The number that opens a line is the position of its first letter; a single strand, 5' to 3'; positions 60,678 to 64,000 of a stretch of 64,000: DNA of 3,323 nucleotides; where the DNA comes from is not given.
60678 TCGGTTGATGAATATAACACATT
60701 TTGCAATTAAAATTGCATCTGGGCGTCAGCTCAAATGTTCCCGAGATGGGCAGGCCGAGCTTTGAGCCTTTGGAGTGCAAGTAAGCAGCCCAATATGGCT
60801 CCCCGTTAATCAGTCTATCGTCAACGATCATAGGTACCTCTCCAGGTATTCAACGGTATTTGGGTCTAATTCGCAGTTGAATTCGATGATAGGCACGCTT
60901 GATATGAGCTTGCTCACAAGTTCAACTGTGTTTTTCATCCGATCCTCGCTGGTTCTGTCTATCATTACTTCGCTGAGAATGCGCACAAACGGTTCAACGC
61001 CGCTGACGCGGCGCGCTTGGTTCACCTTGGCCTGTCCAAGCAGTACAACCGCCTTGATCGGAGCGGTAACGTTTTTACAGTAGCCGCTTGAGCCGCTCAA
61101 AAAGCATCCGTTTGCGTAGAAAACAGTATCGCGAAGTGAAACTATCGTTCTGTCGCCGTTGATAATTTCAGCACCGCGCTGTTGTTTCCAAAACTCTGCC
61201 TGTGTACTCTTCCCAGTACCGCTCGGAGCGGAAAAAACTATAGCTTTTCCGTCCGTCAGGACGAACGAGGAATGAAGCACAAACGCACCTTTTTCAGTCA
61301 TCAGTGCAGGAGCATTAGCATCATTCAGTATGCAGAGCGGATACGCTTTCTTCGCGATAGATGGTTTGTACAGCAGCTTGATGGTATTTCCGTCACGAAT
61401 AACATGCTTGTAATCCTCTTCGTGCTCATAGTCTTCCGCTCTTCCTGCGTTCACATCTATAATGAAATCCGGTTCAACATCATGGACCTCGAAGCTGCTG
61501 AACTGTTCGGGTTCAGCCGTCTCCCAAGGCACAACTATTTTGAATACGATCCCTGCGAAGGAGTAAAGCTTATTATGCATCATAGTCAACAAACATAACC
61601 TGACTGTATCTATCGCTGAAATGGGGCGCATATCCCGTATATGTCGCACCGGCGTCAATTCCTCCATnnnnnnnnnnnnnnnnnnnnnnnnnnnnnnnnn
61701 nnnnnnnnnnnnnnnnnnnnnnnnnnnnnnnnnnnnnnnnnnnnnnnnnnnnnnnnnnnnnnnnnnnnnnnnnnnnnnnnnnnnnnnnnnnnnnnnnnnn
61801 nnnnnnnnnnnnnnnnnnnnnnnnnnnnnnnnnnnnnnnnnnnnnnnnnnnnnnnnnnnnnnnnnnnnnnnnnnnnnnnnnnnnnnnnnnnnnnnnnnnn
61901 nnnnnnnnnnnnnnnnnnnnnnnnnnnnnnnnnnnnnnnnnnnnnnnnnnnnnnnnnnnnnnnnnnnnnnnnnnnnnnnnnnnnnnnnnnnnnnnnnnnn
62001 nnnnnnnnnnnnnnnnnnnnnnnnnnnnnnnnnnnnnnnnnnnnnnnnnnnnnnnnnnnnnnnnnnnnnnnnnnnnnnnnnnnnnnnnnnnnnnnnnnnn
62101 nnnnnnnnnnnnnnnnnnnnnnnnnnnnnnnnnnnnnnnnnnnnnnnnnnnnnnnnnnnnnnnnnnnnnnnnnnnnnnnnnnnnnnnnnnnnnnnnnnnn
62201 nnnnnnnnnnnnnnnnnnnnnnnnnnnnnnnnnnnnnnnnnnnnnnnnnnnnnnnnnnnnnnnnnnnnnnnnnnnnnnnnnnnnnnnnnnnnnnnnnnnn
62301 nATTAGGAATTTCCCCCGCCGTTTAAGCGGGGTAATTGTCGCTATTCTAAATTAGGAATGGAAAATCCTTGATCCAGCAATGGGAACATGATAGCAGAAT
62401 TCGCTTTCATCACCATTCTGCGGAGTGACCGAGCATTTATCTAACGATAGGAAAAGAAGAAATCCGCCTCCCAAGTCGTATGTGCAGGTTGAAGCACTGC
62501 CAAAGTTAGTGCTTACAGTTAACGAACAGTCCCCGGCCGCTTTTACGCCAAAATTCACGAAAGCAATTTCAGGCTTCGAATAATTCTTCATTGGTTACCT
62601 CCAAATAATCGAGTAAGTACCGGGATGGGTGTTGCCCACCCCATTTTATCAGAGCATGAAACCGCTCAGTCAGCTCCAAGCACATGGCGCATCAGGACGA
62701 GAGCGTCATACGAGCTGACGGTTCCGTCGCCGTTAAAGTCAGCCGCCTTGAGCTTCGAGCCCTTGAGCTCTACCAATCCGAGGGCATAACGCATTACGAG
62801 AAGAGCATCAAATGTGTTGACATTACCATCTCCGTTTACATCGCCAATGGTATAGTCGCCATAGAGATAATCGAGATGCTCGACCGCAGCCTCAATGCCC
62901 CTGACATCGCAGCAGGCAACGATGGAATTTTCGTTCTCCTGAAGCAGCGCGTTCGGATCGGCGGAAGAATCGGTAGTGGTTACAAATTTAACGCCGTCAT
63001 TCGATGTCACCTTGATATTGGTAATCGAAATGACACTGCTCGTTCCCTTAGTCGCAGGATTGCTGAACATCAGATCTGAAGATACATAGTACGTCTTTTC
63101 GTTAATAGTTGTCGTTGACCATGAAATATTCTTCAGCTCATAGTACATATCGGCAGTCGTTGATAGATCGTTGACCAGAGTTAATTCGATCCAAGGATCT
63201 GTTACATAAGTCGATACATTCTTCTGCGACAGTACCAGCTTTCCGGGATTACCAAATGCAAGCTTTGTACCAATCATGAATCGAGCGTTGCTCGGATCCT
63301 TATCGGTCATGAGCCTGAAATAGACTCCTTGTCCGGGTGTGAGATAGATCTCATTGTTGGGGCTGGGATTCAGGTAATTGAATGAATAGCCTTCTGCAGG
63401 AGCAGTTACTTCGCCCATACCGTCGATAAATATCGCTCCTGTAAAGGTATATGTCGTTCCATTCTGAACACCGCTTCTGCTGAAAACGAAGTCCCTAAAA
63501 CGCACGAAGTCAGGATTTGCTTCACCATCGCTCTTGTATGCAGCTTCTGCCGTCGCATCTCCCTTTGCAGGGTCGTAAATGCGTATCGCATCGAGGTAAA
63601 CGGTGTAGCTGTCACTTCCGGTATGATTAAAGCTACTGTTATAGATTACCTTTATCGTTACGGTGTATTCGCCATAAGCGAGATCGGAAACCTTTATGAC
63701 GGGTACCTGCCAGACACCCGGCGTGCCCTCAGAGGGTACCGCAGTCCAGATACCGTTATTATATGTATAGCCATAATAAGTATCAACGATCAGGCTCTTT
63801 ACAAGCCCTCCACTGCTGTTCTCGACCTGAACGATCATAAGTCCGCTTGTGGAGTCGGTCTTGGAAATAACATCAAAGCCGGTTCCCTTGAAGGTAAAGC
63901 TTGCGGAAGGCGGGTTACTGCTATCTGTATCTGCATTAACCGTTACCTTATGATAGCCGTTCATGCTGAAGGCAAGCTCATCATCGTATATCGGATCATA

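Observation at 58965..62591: Compact radical-SAM/SPASM, PqqD and HprK-like kinase operon headed by a small Cys-containing ORF: candidate uncharacterised RiPP system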

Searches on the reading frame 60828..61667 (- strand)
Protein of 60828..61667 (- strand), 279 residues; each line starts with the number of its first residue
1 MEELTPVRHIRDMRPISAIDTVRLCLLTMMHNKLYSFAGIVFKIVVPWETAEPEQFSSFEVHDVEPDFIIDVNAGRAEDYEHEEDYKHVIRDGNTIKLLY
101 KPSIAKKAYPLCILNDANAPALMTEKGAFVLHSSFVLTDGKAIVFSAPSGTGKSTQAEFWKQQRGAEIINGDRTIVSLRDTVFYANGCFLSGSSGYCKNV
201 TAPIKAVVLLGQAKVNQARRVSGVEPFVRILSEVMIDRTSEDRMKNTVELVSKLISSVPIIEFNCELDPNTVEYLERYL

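Call 3: search_protein_families(library=pfam, proteins=[window:60828-61667:-], max_evalue=0.01)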
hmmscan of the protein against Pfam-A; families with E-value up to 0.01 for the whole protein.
window:60828-61667:- (279 aa): 0 families

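Call 4: search_protein_families(library=ncbifam, proteins=[window:60828-61667:-], max_evalue=0.01)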
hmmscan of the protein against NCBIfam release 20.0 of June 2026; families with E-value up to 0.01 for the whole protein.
window:60828-61667:- (279 aa): 3 families
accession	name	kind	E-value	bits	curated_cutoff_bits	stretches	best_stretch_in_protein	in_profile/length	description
TIGR04249.1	SCM_chp_ScmC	equivalog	0.00034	20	125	1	124-214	121-217/292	SynChlorMet cassette protein ScmC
TIGR04352.1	HprK_rel_A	equivalog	0.00095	18.3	200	1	126-157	94-125/280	HprK-related kinase A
TIGR04355.1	HprK_rel_B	hypoth_equivalog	0.0057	15.8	200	1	123-179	139-194/351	HprK-related kinase B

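Call 23: search_solved_structures(query=window:60828-61583:-, max_evalue=1, show_alignments=2)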
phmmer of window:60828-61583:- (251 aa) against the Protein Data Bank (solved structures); distinct sequences matched with E-value up to 1: 0.

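Call 26: search_solved_structures(query=A2, max_evalue=1, show_alignments=2)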
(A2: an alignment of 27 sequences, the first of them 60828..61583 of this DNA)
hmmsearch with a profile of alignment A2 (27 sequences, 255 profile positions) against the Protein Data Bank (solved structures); distinct sequences matched with E-value up to 1: 8.
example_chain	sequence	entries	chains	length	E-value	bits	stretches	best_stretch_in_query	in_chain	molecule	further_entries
2qmh_A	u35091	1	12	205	0.0021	20.9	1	104-157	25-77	HPr kinase/phosphorylase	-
1jb1_A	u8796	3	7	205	0.0022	20.8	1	104-157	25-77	HPRK PROTEIN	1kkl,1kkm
2grj_A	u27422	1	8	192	0.013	18.3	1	112-146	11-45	Dephospho-CoA kinase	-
1ko7_A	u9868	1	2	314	0.11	15.3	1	101-130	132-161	Hpr kinase/phosphatase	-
1ii2_A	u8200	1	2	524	0.22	14.3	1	91-129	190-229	PHOSPHOENOLPYRUVATE CARBOXYKINASE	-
6c2u_A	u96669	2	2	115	0.55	13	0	116-135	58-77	phosphate-loop protein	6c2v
8a8h_A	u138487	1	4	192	0.7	12.6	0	112-131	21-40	APS kinase from Methanothermococcus thermolithotrophicus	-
1j3b_A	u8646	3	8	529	0.79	12.5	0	90-129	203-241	ATP-dependent phosphoenolpyruvate carboxykinase | Phosphoenolpyruvate carboxykinase [ATP]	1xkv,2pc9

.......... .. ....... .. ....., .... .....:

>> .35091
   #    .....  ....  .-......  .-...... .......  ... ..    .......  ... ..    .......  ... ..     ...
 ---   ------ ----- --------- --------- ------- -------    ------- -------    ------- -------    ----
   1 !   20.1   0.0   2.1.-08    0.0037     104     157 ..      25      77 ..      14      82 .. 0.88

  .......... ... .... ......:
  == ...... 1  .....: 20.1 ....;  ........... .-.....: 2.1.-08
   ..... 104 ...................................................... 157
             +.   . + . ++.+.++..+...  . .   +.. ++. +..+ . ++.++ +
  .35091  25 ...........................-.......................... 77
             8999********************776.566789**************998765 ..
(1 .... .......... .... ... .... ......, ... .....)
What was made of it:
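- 60828..61583 (-): 251-aa HprK/ScmC-like P-loop protein, a putative peptide Ser kinase. The family profile's best PDB hits are HPr kinase/phosphorylase 2qmh and 1jb1, E 0.002 (call 26).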

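Call 66: search_protein_families(library=ncbifam, alignment_id=A2, max_evalue=0.01)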
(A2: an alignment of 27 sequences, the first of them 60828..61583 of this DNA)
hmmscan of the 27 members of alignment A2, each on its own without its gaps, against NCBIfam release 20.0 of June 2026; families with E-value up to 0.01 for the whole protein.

A. member 1, window:60828-61583:- (251 aa): 3 families
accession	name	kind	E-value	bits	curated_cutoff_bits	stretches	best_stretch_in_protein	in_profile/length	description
TIGR04249.1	SCM_chp_ScmC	equivalog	0.00027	20.4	125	1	96-186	121-217/292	SynChlorMet cassette protein ScmC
TIGR04352.1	HprK_rel_A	equivalog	0.00081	18.6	200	1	98-129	94-125/280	HprK-related kinase A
TIGR04355.1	HprK_rel_B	hypoth_equivalog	0.0046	16.1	200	1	95-151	139-194/351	HprK-related kinase B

B. families by the number of members that match (of 27 scanned): 5 families
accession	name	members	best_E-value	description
TIGR04352.1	HprK_rel_A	21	2e-05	HprK-related kinase A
TIGR04249.1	SCM_chp_ScmC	20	1.2e-07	SynChlorMet cassette protein ScmC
TIGR04355.1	HprK_rel_B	16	1.1e-09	HprK-related kinase B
TIGR00679.1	hpr-ser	1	9.4e-06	HPr(Ser) kinase/phosphatase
TIGR02868.1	CydC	1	0.0064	thiol reductant ABC exporter subunit CydC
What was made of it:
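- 60828..61583 (-): 21, 20 and 16 of 27 members hit HprK_rel_A, ScmC and HprK_rel_B, all below cut-off (call 66).
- On SynChlorMet cassette (ScmC, ScmE, ScmF): At family level 20 of 27 members hit ScmC below cut-off, best 1.2e-7 (call 66).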

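Call 67: search_protein_families(library=pfam, alignment_id=A2, max_evalue=0.05)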
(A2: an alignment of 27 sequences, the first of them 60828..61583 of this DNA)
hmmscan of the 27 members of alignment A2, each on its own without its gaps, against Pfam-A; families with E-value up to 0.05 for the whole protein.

A. member 1, window:60828-61583:- (251 aa): 1 family
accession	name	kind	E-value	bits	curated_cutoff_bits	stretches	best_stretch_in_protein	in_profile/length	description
PF13671.12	AAA_33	-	0.015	16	27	1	120-150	7-37/143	AAA domain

B. families by the number of members that match (of 27 scanned): 7 families
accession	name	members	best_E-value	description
PF13671.12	AAA_33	9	8.3e-06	AAA domain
PF07475.17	Hpr_kinase_C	2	3.1e-05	HPr Serine kinase C-terminal domain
PF13481.12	AAA_25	2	0.0069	AAA domain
PF13555.12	AAA_29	2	0.022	P-loop containing region of AAA domain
PF13191.12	AAA_16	1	0.0011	AAA ATPase domain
PF01293.25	PEPCK_ATP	1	0.018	Phosphoenolpyruvate carboxykinase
PF13401.12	AAA_22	1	0.033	AAA domain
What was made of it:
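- Checked: It holds at family level (calls 26, 66, 67).
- HprK superfamily by family profile and HMMs (calls 26, 66, 67).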

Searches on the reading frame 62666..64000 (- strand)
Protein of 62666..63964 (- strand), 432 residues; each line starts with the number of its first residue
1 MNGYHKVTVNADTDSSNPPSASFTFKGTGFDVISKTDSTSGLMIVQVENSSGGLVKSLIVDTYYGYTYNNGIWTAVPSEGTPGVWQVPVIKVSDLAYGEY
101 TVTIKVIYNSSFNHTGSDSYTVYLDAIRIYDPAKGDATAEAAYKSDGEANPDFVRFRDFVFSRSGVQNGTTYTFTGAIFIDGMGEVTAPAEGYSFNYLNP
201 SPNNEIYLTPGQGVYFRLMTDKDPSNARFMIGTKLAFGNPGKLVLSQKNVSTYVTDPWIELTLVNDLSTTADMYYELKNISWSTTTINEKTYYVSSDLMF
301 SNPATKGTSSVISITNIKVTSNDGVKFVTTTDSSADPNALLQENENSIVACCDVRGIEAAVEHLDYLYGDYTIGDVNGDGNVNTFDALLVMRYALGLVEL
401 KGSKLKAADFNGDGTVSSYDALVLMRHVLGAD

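Call 3: search_protein_families(library=pfam, proteins=[window:62666-63964:-], max_evalue=0.01)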
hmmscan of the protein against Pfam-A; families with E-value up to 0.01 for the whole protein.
window:62666-63964:- (432 aa): 1 family
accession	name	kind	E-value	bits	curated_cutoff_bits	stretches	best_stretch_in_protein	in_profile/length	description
PF00404.24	Dockerin_1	-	9e-17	61.5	22.9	1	374-429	2-57/57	Dockerin type I domain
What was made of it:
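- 62666..64000 (-): 3' end of a giant secreted-protein gene that runs off the window end (1928 aa in same-species contigs). Residues 1 to about 335 of the visible fragment are the conserved uncharacterised module. The last ~60 residues are a type I dockerin. Dockerin_1 9e-17 (call 3).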

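Call 4: search_protein_families(library=ncbifam, proteins=[window:62666-63964:-], max_evalue=0.01)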
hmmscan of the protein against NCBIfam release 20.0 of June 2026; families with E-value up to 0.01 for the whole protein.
window:62666-63964:- (432 aa): 1 family
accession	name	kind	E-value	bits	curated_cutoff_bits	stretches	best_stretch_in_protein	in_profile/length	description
NF049990.1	CellobisidaseCelK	equivalog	9.7e-07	27.3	1700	1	370-430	826-884/889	cellulose 1,4-beta-cellobiosidase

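Call 51: search_solved_structures(query=A4, max_evalue=5)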
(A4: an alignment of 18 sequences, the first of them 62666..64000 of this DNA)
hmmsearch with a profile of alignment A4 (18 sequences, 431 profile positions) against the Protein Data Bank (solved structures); distinct sequences matched with E-value up to 5: 0.

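Call 52: search_protein_families(library=pfam, alignment_id=A4, max_evalue=0.1)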
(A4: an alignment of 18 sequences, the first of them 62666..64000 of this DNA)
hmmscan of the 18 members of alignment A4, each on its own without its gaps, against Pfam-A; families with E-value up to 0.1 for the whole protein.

A. member 1, window:62666-64000:- (444 aa): 3 families
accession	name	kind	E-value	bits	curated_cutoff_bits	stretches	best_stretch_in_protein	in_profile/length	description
PF00404.24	Dockerin_1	-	9.6e-17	61.4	22.9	1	386-441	2-57/57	Dockerin type I domain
PF16967.11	TcfC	-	0.023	14.7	29.4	1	102-126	36-60/68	E-set like domain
PF00036.39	EF-hand_1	-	0.068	13.2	25.4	0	418-439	7-28/29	EF hand domain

B. families by the number of members that match (of 18 scanned): 14 families
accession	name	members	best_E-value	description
PF00404.24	Dockerin_1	1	9.6e-17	Dockerin type I domain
PF22820.2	TcaA_3rd_4th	1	0.0013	TcaA protein 3rd/4th domain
PF13027.11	DUF3888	1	0.0047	Protein of unknown function (DUF3888)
PF17963.7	Big_9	1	0.0088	Bacterial Ig domain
PF22279.1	DGF-1_N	1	0.0099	DGF-1 N-terminal domain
PF17892.7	Cadherin_5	1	0.015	Cadherin-like domain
PF24156.1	DUF7407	1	0.016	Domain of unknown function (DUF7407)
PF16967.11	TcfC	1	0.023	E-set like domain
PF22237.3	SO2946-like_C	1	0.025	SO2946-like, C-terminal domain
PF23886.1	DUF7239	1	0.025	Family of unknown function (DUF7239)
PF14016.12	DUF4232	1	0.038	Domain of unknown function (DUF4232)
PF18368.7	Ig_GlcNase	1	0.05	Exo-beta-D-glucosaminidase Ig-fold domain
PF00036.39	EF-hand_1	1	0.068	EF hand domain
PF12293.13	T4BSS_DotH_IcmK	1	0.082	Putative outer membrane core complex of type IVb secretion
